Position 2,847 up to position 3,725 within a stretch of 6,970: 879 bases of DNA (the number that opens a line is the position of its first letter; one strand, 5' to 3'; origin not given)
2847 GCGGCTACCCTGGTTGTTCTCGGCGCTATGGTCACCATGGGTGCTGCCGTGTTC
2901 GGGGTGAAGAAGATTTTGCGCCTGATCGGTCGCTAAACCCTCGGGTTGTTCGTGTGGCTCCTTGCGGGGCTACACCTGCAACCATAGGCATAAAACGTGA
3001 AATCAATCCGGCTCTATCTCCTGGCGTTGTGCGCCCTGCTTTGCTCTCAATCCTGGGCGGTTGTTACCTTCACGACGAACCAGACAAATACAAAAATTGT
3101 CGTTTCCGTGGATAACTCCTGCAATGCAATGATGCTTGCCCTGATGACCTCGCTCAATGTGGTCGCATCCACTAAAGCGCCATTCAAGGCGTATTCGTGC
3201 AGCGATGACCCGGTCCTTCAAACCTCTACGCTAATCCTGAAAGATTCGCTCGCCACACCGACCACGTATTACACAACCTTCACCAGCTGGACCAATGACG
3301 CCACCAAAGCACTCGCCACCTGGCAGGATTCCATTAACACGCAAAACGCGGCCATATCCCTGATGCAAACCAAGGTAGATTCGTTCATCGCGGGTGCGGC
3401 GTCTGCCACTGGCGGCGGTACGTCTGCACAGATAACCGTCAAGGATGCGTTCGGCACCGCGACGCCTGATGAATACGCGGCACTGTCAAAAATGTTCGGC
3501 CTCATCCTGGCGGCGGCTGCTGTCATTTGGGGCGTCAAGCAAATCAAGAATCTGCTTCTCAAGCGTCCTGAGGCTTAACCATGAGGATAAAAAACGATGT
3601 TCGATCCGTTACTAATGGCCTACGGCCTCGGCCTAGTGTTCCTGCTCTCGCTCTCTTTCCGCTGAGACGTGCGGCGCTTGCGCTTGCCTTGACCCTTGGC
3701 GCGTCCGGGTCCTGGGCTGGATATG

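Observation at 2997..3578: Natural display-like protein: a signal peptide and ~125-aa ectodomain fused to a g8p-like C-terminal module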

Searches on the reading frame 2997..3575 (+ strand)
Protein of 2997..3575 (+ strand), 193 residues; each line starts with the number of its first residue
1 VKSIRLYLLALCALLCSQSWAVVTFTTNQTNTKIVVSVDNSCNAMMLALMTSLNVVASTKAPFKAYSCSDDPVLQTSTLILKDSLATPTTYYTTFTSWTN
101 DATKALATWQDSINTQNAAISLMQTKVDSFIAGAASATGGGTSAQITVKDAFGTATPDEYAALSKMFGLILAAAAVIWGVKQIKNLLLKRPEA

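Call 5: search_protein_families(library=pfam, proteins=[window:2997-3575:+], max_evalue=0.1)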
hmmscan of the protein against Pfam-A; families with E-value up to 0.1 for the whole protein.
window:2997-3575:+ (193 aa): 0 families

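Call 6: search_protein_families(library=phrogs, proteins=[window:2997-3575:+], max_evalue=0.1)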
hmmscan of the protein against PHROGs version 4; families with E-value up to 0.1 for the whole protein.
window:2997-3575:+ (193 aa): 0 families

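Call 7: find_homologous_proteins(query=window:2997-3575:+, max_evalue=0.001)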
Query window:2997-3575:+ (193 aa): 2 proteins with E <= 0.001 among 1070 candidates.
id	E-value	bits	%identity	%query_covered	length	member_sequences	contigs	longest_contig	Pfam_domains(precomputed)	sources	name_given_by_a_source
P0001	4.5e-116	402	100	100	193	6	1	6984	-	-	-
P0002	2.1e-11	62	62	27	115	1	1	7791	-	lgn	-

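Call 11: find_encoding_contigs(protein=P0002, flank=10000)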
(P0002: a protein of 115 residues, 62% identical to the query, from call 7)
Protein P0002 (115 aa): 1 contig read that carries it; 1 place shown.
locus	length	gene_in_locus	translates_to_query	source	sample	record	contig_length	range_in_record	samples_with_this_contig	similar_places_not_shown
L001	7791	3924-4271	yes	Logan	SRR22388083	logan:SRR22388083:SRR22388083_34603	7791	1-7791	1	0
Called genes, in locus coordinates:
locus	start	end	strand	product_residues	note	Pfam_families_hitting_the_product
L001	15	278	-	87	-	-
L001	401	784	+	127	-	-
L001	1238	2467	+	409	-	PF02486:Rep_trans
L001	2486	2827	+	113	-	-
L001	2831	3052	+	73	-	-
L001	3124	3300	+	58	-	-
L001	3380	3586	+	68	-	PF05356:Phage_Coat_B (weak)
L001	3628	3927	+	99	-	-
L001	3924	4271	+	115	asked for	-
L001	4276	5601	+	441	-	-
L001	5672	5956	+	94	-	PF10734:DUF2523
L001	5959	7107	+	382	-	PF05707:Zot, PF09848:SLFN-g3_helicase (weak)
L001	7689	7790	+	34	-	?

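Call 12: find_encoding_contigs(protein=P0001, flank=10000)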
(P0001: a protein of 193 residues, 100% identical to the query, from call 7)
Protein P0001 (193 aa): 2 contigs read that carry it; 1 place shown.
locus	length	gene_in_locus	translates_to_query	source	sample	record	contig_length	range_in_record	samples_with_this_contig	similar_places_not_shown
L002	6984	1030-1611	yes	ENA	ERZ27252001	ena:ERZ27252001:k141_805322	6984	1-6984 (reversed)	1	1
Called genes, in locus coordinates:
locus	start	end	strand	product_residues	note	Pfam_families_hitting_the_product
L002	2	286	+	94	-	?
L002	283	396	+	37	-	-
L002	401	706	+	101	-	-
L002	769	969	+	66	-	-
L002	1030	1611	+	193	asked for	-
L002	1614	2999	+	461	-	-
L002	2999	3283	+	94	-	PF10734:DUF2523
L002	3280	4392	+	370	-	PF05707:Zot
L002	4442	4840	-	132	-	-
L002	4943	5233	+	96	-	PF02303:Phage_DNA_bind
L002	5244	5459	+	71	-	-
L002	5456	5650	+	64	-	-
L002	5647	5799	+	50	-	-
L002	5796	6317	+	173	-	-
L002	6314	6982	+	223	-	?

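Call 17: search_protein_representatives(protein=window:2997-3575:+)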
Query: 193 residues. Proteins with E-value up to 0.001 (for the whole library): 37; up to 1e-10: 8; up to 1e-30: 1. The best 37 are listed.
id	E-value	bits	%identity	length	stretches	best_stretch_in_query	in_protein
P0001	1.4e-116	402.4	100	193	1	1-193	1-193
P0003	9.4e-16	74.4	37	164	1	29-193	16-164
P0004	1.9e-14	70.1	40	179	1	28-188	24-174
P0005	6.1e-12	62.0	36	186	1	36-188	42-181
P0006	1.1e-11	61.1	39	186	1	6-187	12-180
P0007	1.1e-11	61.1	39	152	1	24-187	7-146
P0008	2.9e-11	59.8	51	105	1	119-185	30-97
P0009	1.0e-10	57.9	34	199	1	13-185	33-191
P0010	9.3e-10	54.9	62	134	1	141-187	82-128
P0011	1.6e-09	54.1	54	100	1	139-192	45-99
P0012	3.2e-09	53.1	34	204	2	98-189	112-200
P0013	1.7e-08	50.7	48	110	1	120-189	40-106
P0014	3.9e-07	46.3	33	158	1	22-187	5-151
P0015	9.6e-07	45.0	39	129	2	145-191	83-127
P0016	1.0e-06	44.9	50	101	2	155-192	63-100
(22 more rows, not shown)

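Call 19: search_dna_similar(query=window:2997-3575:+, collection=phages, mode=protein, max_evalue=10, max_rows=30)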
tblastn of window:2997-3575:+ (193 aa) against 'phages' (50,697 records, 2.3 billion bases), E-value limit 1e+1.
No match.

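Call 32: search_solved_structures(query=A1, max_evalue=10, show_alignments=3)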
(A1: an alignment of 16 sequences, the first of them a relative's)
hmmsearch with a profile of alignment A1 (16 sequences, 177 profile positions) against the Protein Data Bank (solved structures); distinct sequences matched with E-value up to 10: 2.
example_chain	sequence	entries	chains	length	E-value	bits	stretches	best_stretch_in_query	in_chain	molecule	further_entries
4yle_A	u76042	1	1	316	0.4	13.7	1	132-153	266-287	Periplasmic binding protein/LacI transcriptional regulator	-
7t72_H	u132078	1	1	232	0.65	13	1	21-93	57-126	Antibody heavy chain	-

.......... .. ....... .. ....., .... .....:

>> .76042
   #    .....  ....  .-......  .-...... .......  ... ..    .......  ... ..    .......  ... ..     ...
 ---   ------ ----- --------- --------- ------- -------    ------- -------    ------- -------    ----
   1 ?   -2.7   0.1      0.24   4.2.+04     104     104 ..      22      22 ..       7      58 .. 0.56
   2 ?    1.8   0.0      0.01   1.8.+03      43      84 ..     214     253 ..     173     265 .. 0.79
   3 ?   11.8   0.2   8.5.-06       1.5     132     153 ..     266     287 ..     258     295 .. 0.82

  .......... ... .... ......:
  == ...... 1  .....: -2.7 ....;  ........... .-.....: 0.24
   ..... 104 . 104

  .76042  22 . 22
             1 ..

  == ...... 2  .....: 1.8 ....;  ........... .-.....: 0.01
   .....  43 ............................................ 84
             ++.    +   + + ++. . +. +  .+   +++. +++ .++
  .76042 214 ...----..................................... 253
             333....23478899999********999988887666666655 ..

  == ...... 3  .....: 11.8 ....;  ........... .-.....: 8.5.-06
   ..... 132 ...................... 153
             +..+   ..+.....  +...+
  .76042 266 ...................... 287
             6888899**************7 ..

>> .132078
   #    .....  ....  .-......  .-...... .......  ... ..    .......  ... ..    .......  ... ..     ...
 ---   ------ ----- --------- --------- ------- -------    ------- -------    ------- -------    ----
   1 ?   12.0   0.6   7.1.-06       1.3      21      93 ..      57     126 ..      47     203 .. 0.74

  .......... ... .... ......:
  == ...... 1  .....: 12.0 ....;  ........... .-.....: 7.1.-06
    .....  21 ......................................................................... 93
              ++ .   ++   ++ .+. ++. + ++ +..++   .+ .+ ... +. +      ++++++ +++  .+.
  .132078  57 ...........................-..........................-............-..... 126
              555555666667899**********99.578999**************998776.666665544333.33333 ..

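Call 57: predict_structure(alignment_id=A1)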
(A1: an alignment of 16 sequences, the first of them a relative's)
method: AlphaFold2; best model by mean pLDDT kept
length: 193 residues; sequences in the alignment: 16
mean_pLDDT: 72.0   pTM: 0.36
mean pLDDT of the five models: 72.0, 71.6, 70.2, 69.6, 66.7
residues with pLDDT >= 90: 21; 70-90: 98; 50-70: 48; < 50: 26
segments of 3 or more residues with pLDDT < 50: 1-3, 18-28, 57-59, 102-106
pLDDT, mean of each block of 10 residues (from residue 1): 60 56 39 76 83 60 81 86 81 74 54 81 81 60 53 73 92 95 87 59
secondary structure, 60 per line:
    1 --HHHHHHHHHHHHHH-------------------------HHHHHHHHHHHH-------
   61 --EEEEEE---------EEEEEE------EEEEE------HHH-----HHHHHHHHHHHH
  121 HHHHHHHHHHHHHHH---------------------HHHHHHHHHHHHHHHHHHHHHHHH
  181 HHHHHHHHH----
elements in order: H3-16 H42-53 E63-68 E78-83 E90-94 H109-135 H157-189

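Call 60: fold_search(model_id=the predicted structure, library=pdb)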
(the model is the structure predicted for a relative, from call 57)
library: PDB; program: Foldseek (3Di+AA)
matches with E <= 10: 207; with E <= 0.001: 0
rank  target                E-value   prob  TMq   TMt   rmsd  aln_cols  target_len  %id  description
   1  5njl                  8.7e-01  0.13  0.16  0.12   7.0        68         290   19  Cwp2 from Clostridium difficile (released 2017-07-05)
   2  7e4v_A                1.1e+00  0.30  0.15  0.36   6.7        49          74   12  Crystal structure of mosquito Staufen dsRNA binding domain 4 (released 2022-02-16)
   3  7qi4_H                1.2e+00  0.13  0.20  0.19   9.8        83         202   12  Human mitochondrial ribosome at 2.2 A resolution (bound to partly built tRNAs and mRNA) (released 2022-07-13)
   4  8dg7_K                1.2e+00  0.11  0.15  0.16  24.3        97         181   14  Structural Basis of MicroRNA Biogenesis by Dicer-1 and Its Partner Protein Loqs-PB - complex III (released 2022-11-16)
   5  8esd_F                1.5e+00  0.12  0.13  0.32  13.5        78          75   10  Crystal structure of COMMD7-COMMD9-COMMD5-COMMD10 tetramer (released 2023-05-24)
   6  8dfv_K                1.5e+00  0.04  0.13  0.11  15.5        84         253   13  Structural Basis of MicroRNA Biogenesis by Dicer-1 and Its Partner Protein Loqs-PB - complex IIa (released 2022-11-16)
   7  5npg_MODEL_1_A        1.6e+00  0.08  0.14  0.24   6.4        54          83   11  Solution structure of Drosophila melanogaster Loquacious dsRBD1 (released 2017-10-04)
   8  3en8                  1.8e+00  0.06  0.14  0.19  13.5        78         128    8  Crystal structure of NTF-2 like protein of unknown function (YP_553245.1) from BURKHOLDERIA XENOVORANS LB400 at 1.85 A r (released 2008-10-07)
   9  1tde                  2.0e+00  0.16  0.16  0.10   5.4        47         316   11  CRYSTAL STRUCTURE OF ESCHERICHIA COLI THIOREDOXIN REDUCTASE REFINED AT 2 ANGSTROM RESOLUTION: IMPLICATIONS FOR A LARGE C (released 1994-11-30)
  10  6hls_I                2.0e+00  0.06  0.14  0.23  22.8        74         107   15  Yeast apo RNA polymerase I* (released 2019-04-03)
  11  8dga_K                2.0e+00  0.06  0.14  0.14  22.6        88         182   18  Structural Basis of MicroRNA Biogenesis by Dicer-1 and Its Partner Protein Loqs-PB - complex IV (released 2022-11-16)
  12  8wwc_C                2.1e+00  0.04  0.12  0.17  15.5        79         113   14  De novo design binder of HRAS -120-4 (released 2024-10-09)
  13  8oin_BO               2.3e+00  0.08  0.19  0.18   9.1        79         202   13  55S mammalian mitochondrial ribosome with mtRF1 and P-site tRNA (released 2023-06-14)
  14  9y9m_Y                2.3e+00  0.06  0.13  0.10  19.7       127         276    7  Capping protein bound to the barbed end of cofilactin (released 2026-03-04)
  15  6x0j_B                2.4e+00  0.23  0.14  0.06   3.3        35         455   11  Structure of reduced SidA ornithine hydroxylase with the FAD "in" and complexed with NADP and L-ornithine (released 2020-08-05)
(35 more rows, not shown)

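Call 88: search_protein_families(library=ncbifam, proteins=[window:2997-3575:+], max_evalue=0.1)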
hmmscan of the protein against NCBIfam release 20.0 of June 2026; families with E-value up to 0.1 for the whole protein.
window:2997-3575:+ (193 aa): 1 family
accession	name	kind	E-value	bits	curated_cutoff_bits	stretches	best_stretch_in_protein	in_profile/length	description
NF007956.0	PRK10675.1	subfamily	0.00049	19.3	394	1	31-166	23-154/338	UDP-glucose 4-epimerase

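Call 89: search_protein_families(library=padloc, proteins=[window:2997-3575:+], max_evalue=0.1)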
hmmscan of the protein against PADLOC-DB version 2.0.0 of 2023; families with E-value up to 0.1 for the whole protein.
window:2997-3575:+ (193 aa): 0 families

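Call 91: fold_search(model_id=the predicted structure, library=viral)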
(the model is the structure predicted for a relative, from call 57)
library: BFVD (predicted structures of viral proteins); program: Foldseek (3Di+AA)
matches with E <= 10: 632; with E <= 0.001: 0
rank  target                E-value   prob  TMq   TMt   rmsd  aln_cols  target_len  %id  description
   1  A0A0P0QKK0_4          7.1e-02  0.15  0.16  0.03  25.3       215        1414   12  (no name in the UniProt tables at hand)
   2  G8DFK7                1.5e-01  0.30  0.16  0.19  24.8       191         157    6  (no name in the UniProt tables at hand)
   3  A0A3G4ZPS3            3.1e-01  0.47  0.16  0.36  16.9        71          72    7  Uncharacterized protein [Terrestrivirus sp.]
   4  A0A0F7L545            3.3e-01  0.41  0.23  0.44   5.7        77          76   14  Uncharacterized protein [uncultured marine virus]
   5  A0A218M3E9            4.0e-01  0.51  0.18  0.38   3.5        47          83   15  Uncharacterized protein [Acidovorax phage ACP17]
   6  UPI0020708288         4.0e-01  0.18  0.16  0.26  18.0        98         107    9  (no name look-up for this kind of identifier)
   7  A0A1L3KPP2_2          4.0e-01  0.13  0.16  0.04  26.2       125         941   12  RNA-dependent RNA polymerase [Beihai blue swimmer crab virus 2]
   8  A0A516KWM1            4.3e-01  0.06  0.14  0.03  24.4       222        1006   11  (no name in the UniProt tables at hand)
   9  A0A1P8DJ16            4.6e-01  0.25  0.21  0.20  21.3       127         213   13  (no name in the UniProt tables at hand)
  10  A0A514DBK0            5.2e-01  0.18  0.17  0.32  11.1        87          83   16  Uncharacterized protein [Leviviridae sp.]
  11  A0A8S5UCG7            5.5e-01  0.20  0.21  0.11  16.5       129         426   14  Uncharacterized protein [Siphoviridae sp. ctgN495]
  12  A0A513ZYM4            5.5e-01  0.14  0.16  0.12  24.6       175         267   12  Uncharacterized protein [Pantoea phage vB_PagM_PSKM]
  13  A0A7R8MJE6            5.5e-01  0.13  0.14  0.15  16.9       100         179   13  Uncharacterized protein [Klebsiella phage vB_KvM-Eowyn]
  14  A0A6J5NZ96            5.9e-01  0.47  0.17  0.36   3.4        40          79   15  Uncharacterized protein [uncultured Caudovirales phage]
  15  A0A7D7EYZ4            6.3e-01  0.28  0.20  0.38  18.2        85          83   12  Uncharacterized protein [Escherichia phage vB_EcoM_011D4]
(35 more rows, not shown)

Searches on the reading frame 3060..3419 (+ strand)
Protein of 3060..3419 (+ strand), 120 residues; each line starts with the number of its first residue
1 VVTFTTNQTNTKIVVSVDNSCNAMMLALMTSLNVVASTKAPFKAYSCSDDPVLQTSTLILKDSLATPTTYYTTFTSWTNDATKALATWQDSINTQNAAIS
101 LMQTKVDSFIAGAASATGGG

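Call 15: search_protein_families(library=pfam, proteins=[window:3060-3419:+], max_evalue=10)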
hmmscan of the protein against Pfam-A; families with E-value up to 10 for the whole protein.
seq(120 aa): 0 families
